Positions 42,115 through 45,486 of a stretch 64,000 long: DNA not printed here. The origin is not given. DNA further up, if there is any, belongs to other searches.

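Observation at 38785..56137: Two paralogous multidomain proteins and a shared kinase-like fold; possible polyvalent (injected) effector with a pyrophosphatase-like N-terminus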

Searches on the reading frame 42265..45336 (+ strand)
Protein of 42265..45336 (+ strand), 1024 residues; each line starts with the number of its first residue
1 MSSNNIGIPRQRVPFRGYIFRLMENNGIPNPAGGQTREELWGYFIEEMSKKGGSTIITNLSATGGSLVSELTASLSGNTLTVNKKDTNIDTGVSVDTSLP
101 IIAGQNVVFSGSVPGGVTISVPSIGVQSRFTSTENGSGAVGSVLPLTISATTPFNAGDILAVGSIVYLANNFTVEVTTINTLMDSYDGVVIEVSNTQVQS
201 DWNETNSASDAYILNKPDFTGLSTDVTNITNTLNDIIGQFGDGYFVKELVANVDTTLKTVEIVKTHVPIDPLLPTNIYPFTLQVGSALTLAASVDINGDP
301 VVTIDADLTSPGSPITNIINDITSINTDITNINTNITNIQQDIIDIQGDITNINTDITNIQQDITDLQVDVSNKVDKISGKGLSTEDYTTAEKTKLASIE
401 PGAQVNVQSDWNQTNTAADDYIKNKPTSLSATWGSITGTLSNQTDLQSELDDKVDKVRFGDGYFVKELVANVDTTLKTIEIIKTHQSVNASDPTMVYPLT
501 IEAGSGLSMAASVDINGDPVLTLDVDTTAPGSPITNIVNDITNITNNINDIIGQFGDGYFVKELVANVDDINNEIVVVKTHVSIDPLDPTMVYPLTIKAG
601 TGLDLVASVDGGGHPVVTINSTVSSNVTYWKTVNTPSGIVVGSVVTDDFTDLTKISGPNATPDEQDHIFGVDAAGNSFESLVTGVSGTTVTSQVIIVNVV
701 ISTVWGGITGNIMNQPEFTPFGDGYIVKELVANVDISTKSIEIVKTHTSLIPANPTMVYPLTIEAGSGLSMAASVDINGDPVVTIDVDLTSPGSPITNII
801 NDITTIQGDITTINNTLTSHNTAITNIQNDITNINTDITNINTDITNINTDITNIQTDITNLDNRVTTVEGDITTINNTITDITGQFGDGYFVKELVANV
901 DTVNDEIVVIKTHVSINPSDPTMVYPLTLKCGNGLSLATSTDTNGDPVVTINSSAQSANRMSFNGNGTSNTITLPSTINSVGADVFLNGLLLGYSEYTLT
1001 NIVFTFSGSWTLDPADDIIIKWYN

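Call 12: search_protein_families(library=phrogs, proteins=[window:42265-45336:+], max_evalue=0.001)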
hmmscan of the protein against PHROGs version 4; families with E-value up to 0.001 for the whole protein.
window:42265-45336:+ (1024 aa): 14 families
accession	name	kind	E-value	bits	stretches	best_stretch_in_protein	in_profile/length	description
phrog_77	-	DNA, RNA and nucleotide metabolism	2.4e-09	37.3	1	798-909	496-607/967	SbcC-like subunit of palindrome specific endonuclease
phrog_18608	-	unknown function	4.6e-09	37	1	334-405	170-238/416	-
phrog_19577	-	head and packaging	4.6e-09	36.9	1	772-888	57-173/378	minor head protein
phrog_25046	-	unknown function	4.3e-06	27.7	0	822-870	46-94/183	-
phrog_1193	-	other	4.3e-06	27.6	0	798-846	3-51/76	hemolysin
phrog_5328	-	unknown function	1.3e-05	26.6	0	799-884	7-92/101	-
phrog_13576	-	other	1.4e-05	26.3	0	835-885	55-105/126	methyltransferase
phrog_1219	-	tail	4e-05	24.4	0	313-370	89-146/233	tail needle protein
phrog_5820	-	unknown function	0.00013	22.7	0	320-364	102-146/200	-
phrog_1863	-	unknown function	0.00024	22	1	797-884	5-92/97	-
phrog_2589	-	tail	0.00026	18.5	1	796-886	3116-3212/3686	tail protein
phrog_1847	-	unknown function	0.00055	19.9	0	819-916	71-168/474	-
phrog_15557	-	unknown function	0.00068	20.6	0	551-632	21-92/130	-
phrog_18362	-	unknown function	0.001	20.4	0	318-403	13-103/119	-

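Call 13: search_protein_families(library=pfam, proteins=[window:42265-45336:+], max_evalue=0.01)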
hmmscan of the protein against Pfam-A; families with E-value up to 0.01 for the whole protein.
window:42265-45336:+ (1024 aa): 24 families
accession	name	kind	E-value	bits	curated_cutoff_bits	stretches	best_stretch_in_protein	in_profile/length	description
PF05218.19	DUF713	-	1.6e-06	28.5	24.5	1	816-910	36-131/185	Protein of unknown function (DUF713)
PF13166.12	AAA_13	-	2.3e-06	27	36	1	796-887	357-453/713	AAA domain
PF06009.19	Laminin_II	-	2.5e-06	28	33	1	814-913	2-98/138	Laminin Domain II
PF06160.17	EzrA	-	9.6e-06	24.6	39.6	1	802-880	352-430/557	Septation ring formation regulator, EzrA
PF07889.17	DUF1664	-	2.3e-05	24.8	34.6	1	809-874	56-118/124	Protein of unknown function (DUF1664)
PF24270.1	HTH_Cmi2_C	-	0.00011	22.8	27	0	225-270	56-101/125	Cmi2, C-terminal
PF04108.17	ATG17_like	-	0.00015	21.8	43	0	315-419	125-203/355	Autophagy protein ATG17-like domain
PF04513.17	Baculo_PEP_C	-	0.00017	22.1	38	0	795-851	71-121/140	Baculovirus polyhedron envelope protein, PEP, C terminus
PF06810.17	Phage_scaffold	-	0.00018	22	35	0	827-882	16-74/170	Phage capsid assembly scaffolding protein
PF13851.11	GAS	-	0.00021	21.2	32.3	0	798-865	23-90/200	Growth-arrest specific micro-tubule binding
PF12795.12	MscS_porin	-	0.00051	20.2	34.4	0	812-865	82-135/238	Mechanosensitive ion channel porin domain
PF10805.13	DUF2730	-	0.00097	19.6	24.9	0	829-884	33-90/102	Protein of unknown function (DUF2730)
PF09763.15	Sec3_CC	-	0.0012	19.1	27.1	0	835-886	20-71/133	Exocyst complex component Sec3, coiled-coil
PF00038.26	Filament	-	0.0013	18.8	40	0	825-912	50-138/313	Intermediate filament protein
PF10473.14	CENP-F_leu_zip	-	0.0017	18.9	34.5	0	820-870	57-107/140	Leucine-rich repeats of kinetochore protein Cenp-F/LEK1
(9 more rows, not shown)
